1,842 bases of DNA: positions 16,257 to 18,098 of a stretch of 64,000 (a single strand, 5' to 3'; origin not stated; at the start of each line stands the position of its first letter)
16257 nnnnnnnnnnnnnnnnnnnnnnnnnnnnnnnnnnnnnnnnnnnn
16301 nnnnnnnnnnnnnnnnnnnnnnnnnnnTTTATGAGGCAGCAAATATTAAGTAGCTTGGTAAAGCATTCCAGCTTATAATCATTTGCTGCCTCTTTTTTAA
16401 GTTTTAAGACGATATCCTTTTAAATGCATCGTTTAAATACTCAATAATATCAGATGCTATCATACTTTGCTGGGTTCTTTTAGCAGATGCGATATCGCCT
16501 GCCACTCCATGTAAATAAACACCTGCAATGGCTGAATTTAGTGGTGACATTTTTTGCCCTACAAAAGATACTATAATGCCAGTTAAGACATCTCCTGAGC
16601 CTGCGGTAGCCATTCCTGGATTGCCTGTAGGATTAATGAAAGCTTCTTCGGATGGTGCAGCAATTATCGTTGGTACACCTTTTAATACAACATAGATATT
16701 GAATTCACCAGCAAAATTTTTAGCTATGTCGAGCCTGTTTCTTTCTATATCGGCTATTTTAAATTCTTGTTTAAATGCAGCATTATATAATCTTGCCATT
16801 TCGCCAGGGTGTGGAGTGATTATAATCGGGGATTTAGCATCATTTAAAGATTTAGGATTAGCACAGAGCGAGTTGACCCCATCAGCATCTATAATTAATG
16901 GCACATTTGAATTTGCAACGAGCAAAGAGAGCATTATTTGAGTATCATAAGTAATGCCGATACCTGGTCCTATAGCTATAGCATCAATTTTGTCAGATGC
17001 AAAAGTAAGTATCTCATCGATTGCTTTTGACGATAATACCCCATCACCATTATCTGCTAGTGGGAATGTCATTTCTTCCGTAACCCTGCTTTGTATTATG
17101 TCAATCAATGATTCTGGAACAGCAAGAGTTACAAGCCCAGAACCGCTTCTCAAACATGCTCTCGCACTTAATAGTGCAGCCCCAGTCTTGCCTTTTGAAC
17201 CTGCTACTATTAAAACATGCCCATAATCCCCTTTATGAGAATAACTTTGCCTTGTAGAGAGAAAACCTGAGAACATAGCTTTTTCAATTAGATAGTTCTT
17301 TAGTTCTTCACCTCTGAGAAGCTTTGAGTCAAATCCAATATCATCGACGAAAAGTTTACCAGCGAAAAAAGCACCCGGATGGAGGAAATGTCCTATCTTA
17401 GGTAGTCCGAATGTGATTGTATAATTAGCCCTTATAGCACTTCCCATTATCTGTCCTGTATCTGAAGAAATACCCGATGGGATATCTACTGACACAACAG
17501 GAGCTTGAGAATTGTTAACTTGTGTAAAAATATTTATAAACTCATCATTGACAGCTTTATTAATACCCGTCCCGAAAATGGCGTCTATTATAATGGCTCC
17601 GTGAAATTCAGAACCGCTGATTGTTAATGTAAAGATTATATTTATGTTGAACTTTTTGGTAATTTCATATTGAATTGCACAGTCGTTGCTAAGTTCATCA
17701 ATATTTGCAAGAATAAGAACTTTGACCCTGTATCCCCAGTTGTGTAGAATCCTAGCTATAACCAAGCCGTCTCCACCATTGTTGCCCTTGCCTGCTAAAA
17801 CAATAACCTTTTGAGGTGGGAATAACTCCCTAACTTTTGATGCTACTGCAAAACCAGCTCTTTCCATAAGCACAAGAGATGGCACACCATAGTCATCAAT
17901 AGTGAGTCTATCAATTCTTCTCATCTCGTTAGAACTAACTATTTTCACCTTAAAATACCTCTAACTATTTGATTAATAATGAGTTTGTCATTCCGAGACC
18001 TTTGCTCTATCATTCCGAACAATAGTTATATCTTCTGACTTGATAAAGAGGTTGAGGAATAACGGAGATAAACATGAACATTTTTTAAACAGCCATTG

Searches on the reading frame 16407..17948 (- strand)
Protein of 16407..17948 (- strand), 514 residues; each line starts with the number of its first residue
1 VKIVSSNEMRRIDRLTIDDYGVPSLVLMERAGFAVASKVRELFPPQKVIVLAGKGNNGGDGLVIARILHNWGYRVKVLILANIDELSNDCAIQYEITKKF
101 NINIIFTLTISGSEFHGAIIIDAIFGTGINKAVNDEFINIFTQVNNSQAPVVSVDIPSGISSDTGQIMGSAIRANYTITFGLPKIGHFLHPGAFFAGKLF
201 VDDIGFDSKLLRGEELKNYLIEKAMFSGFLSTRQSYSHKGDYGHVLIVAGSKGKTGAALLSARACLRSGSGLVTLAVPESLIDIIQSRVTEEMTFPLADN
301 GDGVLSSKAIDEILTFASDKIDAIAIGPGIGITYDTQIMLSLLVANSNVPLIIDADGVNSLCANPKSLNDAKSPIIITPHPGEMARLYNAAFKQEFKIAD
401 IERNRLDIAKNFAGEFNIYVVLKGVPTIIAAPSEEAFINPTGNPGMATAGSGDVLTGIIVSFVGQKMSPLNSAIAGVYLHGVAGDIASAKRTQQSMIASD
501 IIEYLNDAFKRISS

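Call 50: search_protein_families(library=padloc, proteins=[window:16407-17948:-], max_evalue=1e-10)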
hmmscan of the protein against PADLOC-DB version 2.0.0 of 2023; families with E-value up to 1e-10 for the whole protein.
window:16407-17948:- (514 aa): 0 families

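Call 51: search_protein_families(library=pfam, proteins=[window:16407-17948:-], max_evalue=0.001)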
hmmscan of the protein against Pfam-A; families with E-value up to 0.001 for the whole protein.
window:16407-17948:- (514 aa): 3 families
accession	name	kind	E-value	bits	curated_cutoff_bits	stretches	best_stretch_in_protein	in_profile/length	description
PF01256.23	Carb_kinase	-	4.8e-57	193.7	27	1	245-505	1-240/242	NAD(P)H-hydrate dehydratase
PF03853.21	YjeF_N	-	2e-50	171.5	24.9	1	25-186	2-169/169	YjeF-related protein N-terminus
PF02110.20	HK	-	6.5e-06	26.1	27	1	309-506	39-239/247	Hydroxyethylthiazole kinase family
